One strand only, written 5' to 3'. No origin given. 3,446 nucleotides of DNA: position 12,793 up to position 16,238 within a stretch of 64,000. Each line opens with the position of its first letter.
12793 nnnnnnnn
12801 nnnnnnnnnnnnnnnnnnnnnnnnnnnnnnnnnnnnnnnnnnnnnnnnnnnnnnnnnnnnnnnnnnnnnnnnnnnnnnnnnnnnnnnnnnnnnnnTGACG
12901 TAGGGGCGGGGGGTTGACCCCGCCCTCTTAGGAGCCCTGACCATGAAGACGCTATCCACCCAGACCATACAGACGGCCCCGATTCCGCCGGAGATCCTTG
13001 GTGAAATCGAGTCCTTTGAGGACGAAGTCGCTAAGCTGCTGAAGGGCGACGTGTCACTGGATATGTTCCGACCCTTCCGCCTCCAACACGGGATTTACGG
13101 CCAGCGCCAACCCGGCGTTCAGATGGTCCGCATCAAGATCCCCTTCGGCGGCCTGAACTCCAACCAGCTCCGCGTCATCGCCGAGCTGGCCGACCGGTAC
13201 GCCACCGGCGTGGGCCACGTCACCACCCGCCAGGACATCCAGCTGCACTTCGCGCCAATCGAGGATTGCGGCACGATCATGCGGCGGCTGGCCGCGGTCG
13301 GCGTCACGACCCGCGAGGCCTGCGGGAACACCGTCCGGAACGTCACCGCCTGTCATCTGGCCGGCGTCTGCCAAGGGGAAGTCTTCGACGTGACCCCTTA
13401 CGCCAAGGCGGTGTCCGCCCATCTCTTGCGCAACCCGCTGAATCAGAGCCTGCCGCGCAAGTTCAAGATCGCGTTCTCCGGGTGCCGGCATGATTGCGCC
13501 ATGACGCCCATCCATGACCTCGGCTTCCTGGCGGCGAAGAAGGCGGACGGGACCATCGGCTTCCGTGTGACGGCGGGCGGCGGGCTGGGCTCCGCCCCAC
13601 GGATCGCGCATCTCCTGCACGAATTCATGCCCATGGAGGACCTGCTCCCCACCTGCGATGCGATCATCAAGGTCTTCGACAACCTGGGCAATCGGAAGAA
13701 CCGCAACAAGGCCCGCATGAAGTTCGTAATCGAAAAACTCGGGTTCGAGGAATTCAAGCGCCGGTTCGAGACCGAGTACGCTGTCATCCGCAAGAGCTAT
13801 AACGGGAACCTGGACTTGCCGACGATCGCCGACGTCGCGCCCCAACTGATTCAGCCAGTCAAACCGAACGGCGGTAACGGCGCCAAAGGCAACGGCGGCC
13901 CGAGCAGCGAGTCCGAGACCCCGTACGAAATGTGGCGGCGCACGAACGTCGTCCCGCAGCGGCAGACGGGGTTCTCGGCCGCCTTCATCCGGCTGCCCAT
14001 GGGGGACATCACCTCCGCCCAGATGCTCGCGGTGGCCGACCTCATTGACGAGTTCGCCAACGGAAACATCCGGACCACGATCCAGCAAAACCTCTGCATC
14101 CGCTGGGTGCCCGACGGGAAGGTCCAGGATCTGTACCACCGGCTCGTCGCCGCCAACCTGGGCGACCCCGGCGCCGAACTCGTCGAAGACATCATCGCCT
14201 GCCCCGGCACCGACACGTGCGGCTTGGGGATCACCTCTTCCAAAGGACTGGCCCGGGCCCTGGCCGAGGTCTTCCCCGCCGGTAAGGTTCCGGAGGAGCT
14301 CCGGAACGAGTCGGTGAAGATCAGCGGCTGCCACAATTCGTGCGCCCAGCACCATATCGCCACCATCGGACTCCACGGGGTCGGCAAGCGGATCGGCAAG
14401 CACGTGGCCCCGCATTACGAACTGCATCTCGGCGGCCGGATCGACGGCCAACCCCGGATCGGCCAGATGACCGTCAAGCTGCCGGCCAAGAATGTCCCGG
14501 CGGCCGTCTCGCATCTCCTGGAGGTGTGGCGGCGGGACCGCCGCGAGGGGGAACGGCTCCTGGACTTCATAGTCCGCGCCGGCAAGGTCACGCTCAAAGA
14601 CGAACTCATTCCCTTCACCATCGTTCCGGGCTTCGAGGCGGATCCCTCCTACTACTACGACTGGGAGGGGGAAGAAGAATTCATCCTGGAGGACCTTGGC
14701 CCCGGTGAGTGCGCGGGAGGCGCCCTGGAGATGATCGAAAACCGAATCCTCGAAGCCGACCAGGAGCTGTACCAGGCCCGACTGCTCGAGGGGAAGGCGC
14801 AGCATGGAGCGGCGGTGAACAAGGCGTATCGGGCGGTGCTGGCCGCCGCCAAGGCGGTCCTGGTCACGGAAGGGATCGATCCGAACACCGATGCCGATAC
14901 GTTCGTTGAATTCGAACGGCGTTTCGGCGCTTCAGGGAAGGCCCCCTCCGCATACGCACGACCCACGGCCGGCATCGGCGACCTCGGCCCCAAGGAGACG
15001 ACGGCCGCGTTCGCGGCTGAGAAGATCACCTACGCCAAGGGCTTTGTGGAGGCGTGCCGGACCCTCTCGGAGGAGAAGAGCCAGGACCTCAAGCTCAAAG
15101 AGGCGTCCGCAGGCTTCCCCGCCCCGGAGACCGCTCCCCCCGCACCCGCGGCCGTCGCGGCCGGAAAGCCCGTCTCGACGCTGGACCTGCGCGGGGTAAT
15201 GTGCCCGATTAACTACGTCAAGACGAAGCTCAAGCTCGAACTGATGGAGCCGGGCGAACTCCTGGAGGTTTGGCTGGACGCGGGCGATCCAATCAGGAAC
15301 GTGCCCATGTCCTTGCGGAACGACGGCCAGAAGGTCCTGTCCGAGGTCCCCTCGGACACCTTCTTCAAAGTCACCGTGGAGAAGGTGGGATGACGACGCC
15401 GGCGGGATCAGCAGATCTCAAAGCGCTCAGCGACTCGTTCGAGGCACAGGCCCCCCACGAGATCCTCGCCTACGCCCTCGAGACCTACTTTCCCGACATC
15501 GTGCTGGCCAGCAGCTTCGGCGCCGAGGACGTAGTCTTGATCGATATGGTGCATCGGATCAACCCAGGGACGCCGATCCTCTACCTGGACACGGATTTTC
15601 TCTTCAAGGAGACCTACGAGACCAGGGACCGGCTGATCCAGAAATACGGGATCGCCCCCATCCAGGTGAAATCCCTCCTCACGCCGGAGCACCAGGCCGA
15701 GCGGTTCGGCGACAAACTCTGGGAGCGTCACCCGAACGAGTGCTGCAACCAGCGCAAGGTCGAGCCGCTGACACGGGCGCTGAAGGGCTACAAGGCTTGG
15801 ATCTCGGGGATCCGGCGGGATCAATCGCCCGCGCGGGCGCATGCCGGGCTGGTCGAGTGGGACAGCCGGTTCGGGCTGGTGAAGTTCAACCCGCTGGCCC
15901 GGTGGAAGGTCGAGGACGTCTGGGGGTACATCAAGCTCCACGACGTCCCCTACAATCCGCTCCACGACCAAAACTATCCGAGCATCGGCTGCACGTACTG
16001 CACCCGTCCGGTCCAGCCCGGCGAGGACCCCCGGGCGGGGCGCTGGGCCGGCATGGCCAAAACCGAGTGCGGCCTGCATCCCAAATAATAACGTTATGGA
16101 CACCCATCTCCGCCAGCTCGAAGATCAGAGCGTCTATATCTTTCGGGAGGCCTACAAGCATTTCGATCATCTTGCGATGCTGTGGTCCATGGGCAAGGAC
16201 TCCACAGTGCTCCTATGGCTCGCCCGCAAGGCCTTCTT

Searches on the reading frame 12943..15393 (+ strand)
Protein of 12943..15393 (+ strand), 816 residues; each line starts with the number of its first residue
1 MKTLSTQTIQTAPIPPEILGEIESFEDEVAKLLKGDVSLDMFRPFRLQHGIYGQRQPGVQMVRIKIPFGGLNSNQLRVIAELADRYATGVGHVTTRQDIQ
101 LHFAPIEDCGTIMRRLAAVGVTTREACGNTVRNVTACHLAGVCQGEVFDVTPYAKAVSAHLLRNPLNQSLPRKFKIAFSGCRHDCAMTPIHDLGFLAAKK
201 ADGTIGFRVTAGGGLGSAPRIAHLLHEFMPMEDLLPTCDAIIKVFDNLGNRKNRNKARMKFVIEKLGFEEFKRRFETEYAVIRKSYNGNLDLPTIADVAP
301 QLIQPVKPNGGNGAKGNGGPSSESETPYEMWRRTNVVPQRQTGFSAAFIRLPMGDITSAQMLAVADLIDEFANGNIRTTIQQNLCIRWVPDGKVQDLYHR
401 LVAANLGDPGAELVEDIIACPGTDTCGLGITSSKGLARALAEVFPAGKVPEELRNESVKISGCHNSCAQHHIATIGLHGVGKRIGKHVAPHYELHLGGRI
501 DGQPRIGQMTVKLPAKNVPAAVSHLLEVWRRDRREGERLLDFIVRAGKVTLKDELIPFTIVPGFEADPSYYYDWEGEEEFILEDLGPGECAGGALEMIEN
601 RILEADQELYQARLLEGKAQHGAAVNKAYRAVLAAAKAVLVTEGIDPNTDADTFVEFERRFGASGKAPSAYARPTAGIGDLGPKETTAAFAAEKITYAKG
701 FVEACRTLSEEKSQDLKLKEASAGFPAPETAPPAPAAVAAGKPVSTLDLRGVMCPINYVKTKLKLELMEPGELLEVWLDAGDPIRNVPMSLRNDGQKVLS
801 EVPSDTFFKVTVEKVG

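Call 60: search_protein_families(library=pfam, proteins=[window:12943-15393:+], max_evalue=0.00001)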
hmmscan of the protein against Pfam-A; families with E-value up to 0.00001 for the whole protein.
window:12943-15393:+ (816 aa): 3 families
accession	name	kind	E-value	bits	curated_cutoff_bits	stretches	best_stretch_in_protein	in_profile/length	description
PF01077.27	NIR_SIR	-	1.2e-61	207.2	27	2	127-279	1-154/158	Nitrite and sulphite reductase 4Fe-4S domain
PF03460.22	NIR_SIR_ferr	-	6.4e-37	125.6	24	2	52-119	1-69/69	Nitrite/Sulfite reductase ferredoxin-like half domain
PF01206.22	TusA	-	8.5e-16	58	28.6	1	746-814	2-70/70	Sulfurtransferase TusA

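Call 66: find_homologous_proteins(query=window:12943-15393:+, max_evalue=1e-30)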
Query window:12943-15393:+ (816 aa): 8000 proteins with E <= 1e-30 among 8000 candidates; the best 120 are listed.
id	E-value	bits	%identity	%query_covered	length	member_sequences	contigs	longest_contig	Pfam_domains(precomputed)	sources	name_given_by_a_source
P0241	0.0e+0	1768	94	100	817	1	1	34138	PF01077.28,PF03460.23,PF01206.23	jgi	jgi:sulfite reductase (ferredoxin)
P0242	0.0e+0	1747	94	100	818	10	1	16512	PF01077.28,PF03460.23,PF01206.23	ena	-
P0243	0.0e+0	1613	85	100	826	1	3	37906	PF01077.28,PF03460.23,PF01206.23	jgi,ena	-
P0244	0.0e+0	1610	86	100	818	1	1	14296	PF01077.28,PF03460.23,PF01206.23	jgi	jgi:sulfite reductase (ferredoxin)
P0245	0.0e+0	1607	86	100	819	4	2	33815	PF01077.28,PF03460.23,PF01206.23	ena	-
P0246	0.0e+0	1605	85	100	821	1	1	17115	PF01077.28,PF03460.23,PF01206.23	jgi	jgi:sulfite reductase (ferredoxin)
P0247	0.0e+0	1604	85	100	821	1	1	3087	PF01077.28,PF03460.23,PF01206.23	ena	-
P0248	0.0e+0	1603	85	100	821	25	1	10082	PF01077.28,PF03460.23,PF01206.23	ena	-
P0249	0.0e+0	1602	85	100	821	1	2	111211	PF01077.28,PF03460.23,PF01206.23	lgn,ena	-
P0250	0.0e+0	1598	85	100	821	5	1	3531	PF01077.28,PF03460.23,PF01206.23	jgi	-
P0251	0.0e+0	1597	85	100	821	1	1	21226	PF01077.28,PF03460.23,PF01206.23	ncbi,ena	ncbi:MAG: sulfurtransferase TusA family protein [Nitrospirota bacterium]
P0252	0.0e+0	1594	84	100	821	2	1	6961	PF01077.28,PF03460.23,PF01206.23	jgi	jgi:sulfite reductase (ferredoxin)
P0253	0.0e+0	1594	84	100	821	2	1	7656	PF01077.28,PF03460.23,PF01206.23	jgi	-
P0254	0.0e+0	1590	84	100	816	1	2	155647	PF01077.28,PF03460.23,PF01206.23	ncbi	-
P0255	0.0e+0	1586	84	100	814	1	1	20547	PF01077.28,PF03460.23,PF01206.23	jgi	jgi:sulfite reductase (ferredoxin)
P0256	0.0e+0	1584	84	100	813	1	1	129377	PF01077.28,PF03460.23,PF01206.23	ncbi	-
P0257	0.0e+0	1581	84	100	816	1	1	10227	PF01077.28,PF03460.23,PF01206.23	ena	-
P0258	0.0e+0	1549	82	100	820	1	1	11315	PF01077.28,PF03460.23,PF01206.23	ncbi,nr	ncbi:MAG TPA: sulfurtransferase TusA family protein [Nitrospirales bacterium]|nr:sulfurtransferase T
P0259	0.0e+0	1543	82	98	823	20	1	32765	PF01077.28,PF03460.23,PF01206.23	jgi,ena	-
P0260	0.0e+0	1532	83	99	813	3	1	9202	PF01077.28,PF03460.23,PF01206.23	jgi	-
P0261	0.0e+0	1519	81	99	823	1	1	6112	PF01077.28,PF03460.23,PF01206.23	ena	-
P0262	0.0e+0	1503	80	100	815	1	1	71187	PF01077.28,PF03460.23,PF01206.23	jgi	jgi:sulfite reductase (ferredoxin)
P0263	0.0e+0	1499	79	100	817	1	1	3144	PF01077.28,PF03460.23,PF01206.23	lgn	-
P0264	0.0e+0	1496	80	100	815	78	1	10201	PF01077.28,PF03460.23,PF01206.23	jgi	jgi:sulfite reductase (ferredoxin)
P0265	0.0e+0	1495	80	100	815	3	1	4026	PF01077.28,PF03460.23,PF01206.23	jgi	jgi:sulfite reductase (ferredoxin)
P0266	0.0e+0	1494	80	100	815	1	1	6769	PF01077.28,PF03460.23,PF01206.23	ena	-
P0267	0.0e+0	1493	80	100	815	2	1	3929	PF01077.28,PF03460.23,PF01206.23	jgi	jgi:sulfite reductase (ferredoxin)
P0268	0.0e+0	1493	79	100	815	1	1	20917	PF01077.28,PF03460.23,PF01206.23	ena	-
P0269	0.0e+0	1490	80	100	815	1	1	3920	PF01077.28,PF03460.23,PF01206.23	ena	-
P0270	0.0e+0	1490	80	99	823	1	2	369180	PF01077.28,PF03460.23,PF01206.23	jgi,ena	-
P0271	0.0e+0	1488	79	100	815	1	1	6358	PF01077.28,PF03460.23,PF01206.23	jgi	jgi:sulfite reductase (ferredoxin)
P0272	0.0e+0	1484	79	100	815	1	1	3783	PF01077.28,PF03460.23,PF01206.23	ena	-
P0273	0.0e+0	1484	79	100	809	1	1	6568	PF01077.28,PF03460.23,PF01206.23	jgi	-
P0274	0.0e+0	1481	78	100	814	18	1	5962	PF01077.28,PF03460.23,PF01206.23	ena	-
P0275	0.0e+0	1479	78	100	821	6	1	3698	PF01077.28,PF03460.23,PF01206.23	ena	-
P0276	0.0e+0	1479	79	100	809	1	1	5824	PF01077.28,PF03460.23,PF01206.23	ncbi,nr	ncbi:MAG: sulfite reductase [Nitrospirae bacterium]|nr:MAG: sulfite reductase [Nitrospirota bacteriu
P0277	0.0e+0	1476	79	100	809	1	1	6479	PF01077.28,PF03460.23,PF01206.23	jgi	-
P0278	0.0e+0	1472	78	100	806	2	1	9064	PF01077.28,PF03460.23,PF01206.23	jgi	jgi:sulfite reductase (ferredoxin)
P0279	0.0e+0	1471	79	100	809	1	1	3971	PF01077.28,PF03460.23,PF01206.23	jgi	-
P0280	0.0e+0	1468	77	100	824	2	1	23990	PF01077.28,PF03460.23,PF01206.23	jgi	jgi:sulfite reductase (ferredoxin)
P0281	0.0e+0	1468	77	100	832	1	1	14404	PF01077.28,PF03460.23,PF01206.23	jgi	jgi:sulfite reductase (ferredoxin)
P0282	0.0e+0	1448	77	100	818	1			PF01077.28,PF03460.23,PF01206.23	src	-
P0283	0.0e+0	1422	75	100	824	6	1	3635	PF01077.28,PF03460.23,PF01206.23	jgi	jgi:sulfite reductase (ferredoxin)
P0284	0.0e+0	1418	76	100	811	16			PF01077.28,PF03460.23,PF01206.23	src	-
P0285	0.0e+0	1399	75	100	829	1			PF01077.28,PF03460.23,PF01206.23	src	-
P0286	0.0e+0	1395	80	93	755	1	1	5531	PF01077.28,PF03460.23,PF01206.23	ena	-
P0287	0.0e+0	1384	74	100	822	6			PF01077.28,PF03460.23,PF05168.20,PF01206.23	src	-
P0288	0.0e+0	1339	71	100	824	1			PF01077.28,PF03460.23,PF01206.23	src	-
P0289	0.0e+0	1335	72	99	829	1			PF01077.28,PF03460.23,PF01206.23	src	-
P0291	0.0e+0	1305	69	99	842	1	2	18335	PF01077.28,PF03460.23,PF01206.23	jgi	-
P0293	0.0e+0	1300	69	99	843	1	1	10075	PF01077.28,PF03460.23,PF05168.20,PF01206.23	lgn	-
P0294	0.0e+0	1297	69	99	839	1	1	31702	PF01077.28,PF03460.23,PF05168.20,PF01206.23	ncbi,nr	ncbi:MAG: sulfurtransferase TusA family protein [Nitrospirae bacterium]|nr:sulfurtransferase TusA fa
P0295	0.0e+0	1296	70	99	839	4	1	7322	PF01077.28,PF03460.23,PF05168.20,PF01206.23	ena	-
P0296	0.0e+0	1290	69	99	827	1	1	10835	PF01077.28,PF03460.23,PF01206.23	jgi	jgi:sulfite reductase (ferredoxin)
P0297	0.0e+0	1289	69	100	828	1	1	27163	PF01077.28,PF03460.23,PF01206.23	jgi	jgi:sulfite reductase (ferredoxin)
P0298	0.0e+0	1288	69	100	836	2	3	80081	PF01077.28,PF03460.23,PF05168.20,PF01206.23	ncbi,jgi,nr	ncbi:MAG: HEPN domain-containing protein [Nitrospira sp.]|nr:HEPN domain-containing protein [Nitrosp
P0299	0.0e+0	1287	69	100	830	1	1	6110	PF01077.28,PF03460.23,PF01206.23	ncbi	ncbi:MAG: sulfurtransferase TusA family protein [Nitrospiraceae bacterium]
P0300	0.0e+0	1284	68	100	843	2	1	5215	PF01077.28,PF03460.23,PF05168.20,PF01206.23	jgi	jgi:sulfite reductase (ferredoxin)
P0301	0.0e+0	1284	68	100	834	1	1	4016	PF01077.28,PF03460.23,PF05168.20,PF01206.23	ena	-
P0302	0.0e+0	1284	69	100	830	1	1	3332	PF01077.28,PF03460.23,PF05168.20,PF01206.23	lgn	-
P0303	0.0e+0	1283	68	99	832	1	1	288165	PF01077.28,PF03460.23,PF01206.23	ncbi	ncbi:MAG: sulfurtransferase TusA family protein [Nitrospirota bacterium]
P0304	0.0e+0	1282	69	99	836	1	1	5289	PF01077.28,PF03460.23,PF05168.20,PF01206.23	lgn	-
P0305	0.0e+0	1282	68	100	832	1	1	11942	PF01077.28,PF03460.23,PF05168.20,PF01206.23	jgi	jgi:sulfite reductase (ferredoxin)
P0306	0.0e+0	1281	69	99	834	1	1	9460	PF01077.28,PF03460.23,PF05168.20,PF01206.23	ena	-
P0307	0.0e+0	1280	68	100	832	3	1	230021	PF01077.28,PF03460.23,PF05168.20,PF01206.23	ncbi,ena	-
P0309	0.0e+0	1280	68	100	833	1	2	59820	PF01077.28,PF03460.23,PF05168.20,PF01206.23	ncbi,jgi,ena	-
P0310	0.0e+0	1280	69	99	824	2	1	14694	PF01077.28,PF03460.23,PF01206.23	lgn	-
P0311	0.0e+0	1277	68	100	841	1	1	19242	PF01077.28,PF03460.23,PF05168.20,PF01206.23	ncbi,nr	ncbi:MAG TPA: sulfurtransferase TusA family protein [Nitrospiraceae bacterium]|nr:sulfurtransferase 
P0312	0.0e+0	1276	68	99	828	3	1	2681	PF01077.28,PF03460.23,PF05168.20,PF01206.23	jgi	jgi:sulfite reductase (ferredoxin)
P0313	0.0e+0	1276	68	100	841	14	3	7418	PF01077.28,PF03460.23,PF05168.20,PF01206.23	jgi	jgi:sulfite reductase (ferredoxin)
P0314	0.0e+0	1276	68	100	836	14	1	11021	PF01077.28,PF03460.23,PF05168.20,PF01206.23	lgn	-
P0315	0.0e+0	1275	68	99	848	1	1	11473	PF01077.28,PF03460.23,PF01206.23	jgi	jgi:sulfite reductase (ferredoxin)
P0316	0.0e+0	1275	69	99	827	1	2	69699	PF01077.28,PF03460.23,PF05168.20,PF01206.23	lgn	-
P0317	0.0e+0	1274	68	100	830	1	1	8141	PF01077.28,PF03460.23,PF05168.20,PF01206.23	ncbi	ncbi:MAG: sulfurtransferase TusA family protein [Nitrospiraceae bacterium]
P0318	0.0e+0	1274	67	100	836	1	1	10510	PF01077.28,PF03460.23,PF05168.20,PF01206.23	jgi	-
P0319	0.0e+0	1274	69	99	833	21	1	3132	PF01077.28,PF03460.23,PF05168.20,PF01206.23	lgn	-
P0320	0.0e+0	1273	68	100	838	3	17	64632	PF01077.28,PF03460.23,PF05168.20,PF01206.23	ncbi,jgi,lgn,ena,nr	ncbi:MAG: HEPN domain-containing protein [Nitrospira sp.]|nr:HEPN domain-containing protein [Nitrosp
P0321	0.0e+0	1273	68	100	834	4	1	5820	PF01077.28,PF03460.23,PF05168.20,PF01206.23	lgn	-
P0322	0.0e+0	1273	68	100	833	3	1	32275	PF01077.28,PF03460.23,PF05168.20,PF01206.23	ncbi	ncbi:MAG: sulfurtransferase TusA family protein [Nitrospiraceae bacterium]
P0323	0.0e+0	1272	78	82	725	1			PF01077.28,PF03460.23,PF01206.23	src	-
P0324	0.0e+0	1271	68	99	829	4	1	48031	PF01077.28,PF03460.23,PF01206.23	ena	-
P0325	0.0e+0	1270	69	99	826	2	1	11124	PF01077.28,PF03460.23,PF05168.20,PF01206.23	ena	-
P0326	0.0e+0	1270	68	100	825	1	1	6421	PF01077.28,PF03460.23,PF01206.23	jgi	jgi:sulfite reductase (ferredoxin)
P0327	0.0e+0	1270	68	99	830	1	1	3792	PF01077.28,PF03460.23,PF05168.20,PF01206.23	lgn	-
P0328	0.0e+0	1270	68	99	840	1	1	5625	PF01077.28,PF03460.23,PF01206.23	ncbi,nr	ncbi:MAG TPA: sulfurtransferase TusA family protein [Nitrospiraceae bacterium]|nr:sulfurtransferase 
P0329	0.0e+0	1269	68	100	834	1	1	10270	PF01077.28,PF03460.23,PF01206.23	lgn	-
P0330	0.0e+0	1268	68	99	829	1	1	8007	PF01077.28,PF03460.23,PF01206.23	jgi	jgi:sulfite reductase (ferredoxin)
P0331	0.0e+0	1268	68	100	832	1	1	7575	PF01077.28,PF03460.23,PF05168.20,PF01206.23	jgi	jgi:sulfite reductase (ferredoxin)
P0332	0.0e+0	1267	68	100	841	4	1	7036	PF01077.28,PF03460.23,PF01206.23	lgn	-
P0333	0.0e+0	1267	68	99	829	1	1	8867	PF01077.28,PF03460.23,PF01206.23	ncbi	-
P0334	0.0e+0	1267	68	99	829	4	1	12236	PF01077.28,PF03460.23,PF01206.23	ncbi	-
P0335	0.0e+0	1267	68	100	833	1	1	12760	PF01077.28,PF03460.23,PF01206.23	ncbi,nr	ncbi:MAG: sulfurtransferase TusA family protein [Nitrospirae bacterium]|nr:sulfurtransferase TusA fa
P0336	0.0e+0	1267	67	99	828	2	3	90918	PF01077.28,PF03460.23,PF01206.23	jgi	jgi:sulfite reductase (ferredoxin)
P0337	0.0e+0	1266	68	99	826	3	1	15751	PF01077.28,PF03460.23,PF01206.23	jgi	jgi:sulfite reductase (ferredoxin)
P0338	0.0e+0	1266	68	100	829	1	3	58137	PF01077.28,PF03460.23,PF05168.20,PF01206.23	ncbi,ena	-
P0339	0.0e+0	1266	68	99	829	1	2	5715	PF01077.28,PF03460.23,PF01206.23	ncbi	-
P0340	0.0e+0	1266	68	99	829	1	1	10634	PF01077.28,PF03460.23,PF01206.23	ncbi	-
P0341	0.0e+0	1266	77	55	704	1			PF01077.28,PF03460.23,PF01206.23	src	-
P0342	0.0e+0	1265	67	100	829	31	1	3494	PF01077.28,PF03460.23,PF05168.20,PF01206.23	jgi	jgi:sulfite reductase (ferredoxin)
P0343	0.0e+0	1264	68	99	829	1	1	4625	PF01077.28,PF03460.23,PF01206.23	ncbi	-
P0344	0.0e+0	1264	68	99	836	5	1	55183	PF01077.28,PF03460.23,PF01206.23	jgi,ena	-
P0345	0.0e+0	1263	69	99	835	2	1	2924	PF01077.28,PF03460.23,PF01206.23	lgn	-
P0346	0.0e+0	1263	68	100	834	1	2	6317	PF01077.28,PF03460.23,PF01206.23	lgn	-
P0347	0.0e+0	1261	67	100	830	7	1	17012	PF01077.28,PF03460.23,PF01206.23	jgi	-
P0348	0.0e+0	1260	68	99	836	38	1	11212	PF01077.28,PF03460.23,PF05168.20,PF01206.23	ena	-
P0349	0.0e+0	1260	67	99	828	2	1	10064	PF01077.28,PF03460.23,PF01206.23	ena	-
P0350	0.0e+0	1260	67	99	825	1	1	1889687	PF01077.28,PF03460.23,PF05168.20,PF01206.23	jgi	jgi:sulfite reductase (ferredoxin)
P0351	0.0e+0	1260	67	99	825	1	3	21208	PF01077.28,PF03460.23,PF05168.20,PF01206.23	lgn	-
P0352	0.0e+0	1259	68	99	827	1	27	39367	PF01077.28,PF03460.23,PF01206.23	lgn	-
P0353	0.0e+0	1259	68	99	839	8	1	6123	PF01077.28,PF03460.23,PF01206.23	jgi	jgi:sulfite reductase (ferredoxin)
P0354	0.0e+0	1259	68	100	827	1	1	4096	PF01077.28,PF03460.23,PF01206.23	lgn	-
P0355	0.0e+0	1259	68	100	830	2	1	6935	PF01077.28,PF03460.23,PF01206.23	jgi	jgi:sulfite reductase (ferredoxin)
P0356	0.0e+0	1259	68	99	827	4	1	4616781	PF01077.28,PF03460.23,PF05168.20,PF01206.23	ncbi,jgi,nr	ncbi:MAG: Ferredoxin--sulfite reductase [Nitrospira sp.]|jgi:sulfite reductase (ferredoxin)|nr:MAG: 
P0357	0.0e+0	1259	68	100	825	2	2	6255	PF01077.28,PF03460.23,PF01206.23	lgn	-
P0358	0.0e+0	1259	67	100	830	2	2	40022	PF01077.28,PF03460.23,PF05168.20,PF01206.23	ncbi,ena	-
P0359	0.0e+0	1259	68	98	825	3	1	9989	PF01077.28,PF03460.23,PF01206.23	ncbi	-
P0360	0.0e+0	1259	68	99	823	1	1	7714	PF01077.28,PF03460.23,PF01206.23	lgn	-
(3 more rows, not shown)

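Call 91: search_protein_families(library=ncbifam, proteins=[window:12943-15393:+], max_evalue=1e-10)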
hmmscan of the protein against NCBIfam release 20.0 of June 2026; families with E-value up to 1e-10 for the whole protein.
window:12943-15393:+ (816 aa): 10 families
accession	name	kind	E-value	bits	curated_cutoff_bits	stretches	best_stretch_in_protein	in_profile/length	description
NF007126.0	PRK09567.1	equivalog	1.2e-83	281.2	523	2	60-279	117-340/595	NirA family protein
NF007125.0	PRK09566.1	equivalog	4e-74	249.9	594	2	52-281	58-292/513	ferredoxin--nitrite reductase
NF010029.0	PRK13504.1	equivalog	5.4e-55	186.8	457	3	363-550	381-565/575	NADPH-dependent assimilatory sulfite reductase hemoprotein subunit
TIGR02435.1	CobG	equivalog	1.9e-47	162.1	234.8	1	60-481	18-385/388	precorrin-3B synthase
TIGR02041.1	CysI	equivalog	5.6e-43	147.2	756.55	2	362-548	358-540/541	assimilatory sulfite reductase (NADPH) hemoprotein subunit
TIGR02042.1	sir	equivalog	1.6e-35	122.3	731.5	1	168-280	221-340/581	sulfite reductase, ferredoxin dependent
TIGR02374.1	nitri_red_nirB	equivalog_domain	2e-26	92.7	578.35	1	65-272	565-758/794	nitrite reductase large subunit NirB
TIGR02912.1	sulfite_red_C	equivalog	2.7e-24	85.7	324.1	1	56-199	17-162/314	sulfite reductase subunit C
TIGR02066.1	dsrB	equivalog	1.4e-21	76.9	341.5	0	63-197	34-167/341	dissimilatory-type sulfite reductase subunit beta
NF011565.0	PRK14989.1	subfamily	7.6e-15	54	883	0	63-244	568-739/847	nitrite reductase large subunit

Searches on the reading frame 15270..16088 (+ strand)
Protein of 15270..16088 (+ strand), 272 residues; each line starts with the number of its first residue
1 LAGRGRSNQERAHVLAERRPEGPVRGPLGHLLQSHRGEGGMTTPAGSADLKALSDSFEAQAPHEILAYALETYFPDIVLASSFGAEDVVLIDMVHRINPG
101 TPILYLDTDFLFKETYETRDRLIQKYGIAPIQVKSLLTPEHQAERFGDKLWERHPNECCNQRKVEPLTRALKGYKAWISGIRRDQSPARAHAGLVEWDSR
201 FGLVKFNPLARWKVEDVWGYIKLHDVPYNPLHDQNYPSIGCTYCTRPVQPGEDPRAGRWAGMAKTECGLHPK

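Call 65: search_protein_families(library=pfam, proteins=[window:15270-16088:+], max_evalue=0.001)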
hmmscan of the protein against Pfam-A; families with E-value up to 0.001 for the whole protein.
window:15270-16088:+ (272 aa): 1 family
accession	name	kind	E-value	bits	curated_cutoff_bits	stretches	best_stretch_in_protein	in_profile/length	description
PF01507.26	PAPS_reduct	-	9.2e-53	179.3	22.5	1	77-247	2-175/175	Phosphoadenosine phosphosulfate reductase domain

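Call 91: search_protein_families(library=ncbifam, proteins=[window:15270-16088:+], max_evalue=1e-10)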
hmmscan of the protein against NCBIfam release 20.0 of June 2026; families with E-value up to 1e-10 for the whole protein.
window:15270-16088:+ (272 aa): 9 families
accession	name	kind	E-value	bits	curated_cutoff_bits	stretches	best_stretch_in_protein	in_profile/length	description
NF002537.0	PRK02090.1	equivalog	2.9e-81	272.7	154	1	44-271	10-239/244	phosphoadenylyl-sulfate reductase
TIGR00434.1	cysH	subfamily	1e-76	257.6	165.1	1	63-270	2-213/214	phosophoadenylyl-sulfate reductase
TIGR02055.1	APS_reductase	subfamily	1.9e-69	233.3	235.3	1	82-269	1-194/194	adenylylsulfate reductase, thioredoxin dependent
TIGR02057.1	PAPS_reductase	equivalog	1.2e-60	205.2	254.2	1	51-270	2-224/224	phosphoadenosine phosphosulfate reductase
TIGR00424.1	APS_reduc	equivalog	3.7e-44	151.1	553.2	1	49-270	90-323/464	5'-adenylylsulfate reductase, thioredoxin-independent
NF010367.0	PRK13795.1-2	equivalog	4.8e-14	51.7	456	1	82-244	250-415/584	hypothetical protein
NF003587.0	PRK05253.1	subfamily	1.1e-13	51.1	195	0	73-191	26-145/301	sulfate adenylyltransferase subunit CysD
NF006327.0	PRK08557.1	equivalog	4.6e-12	45.4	366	1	81-245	186-355/415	hypothetical protein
NF010368.0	PRK13795.1-3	equivalog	4.2e-11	41.8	588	1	72-245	245-421/635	hypothetical protein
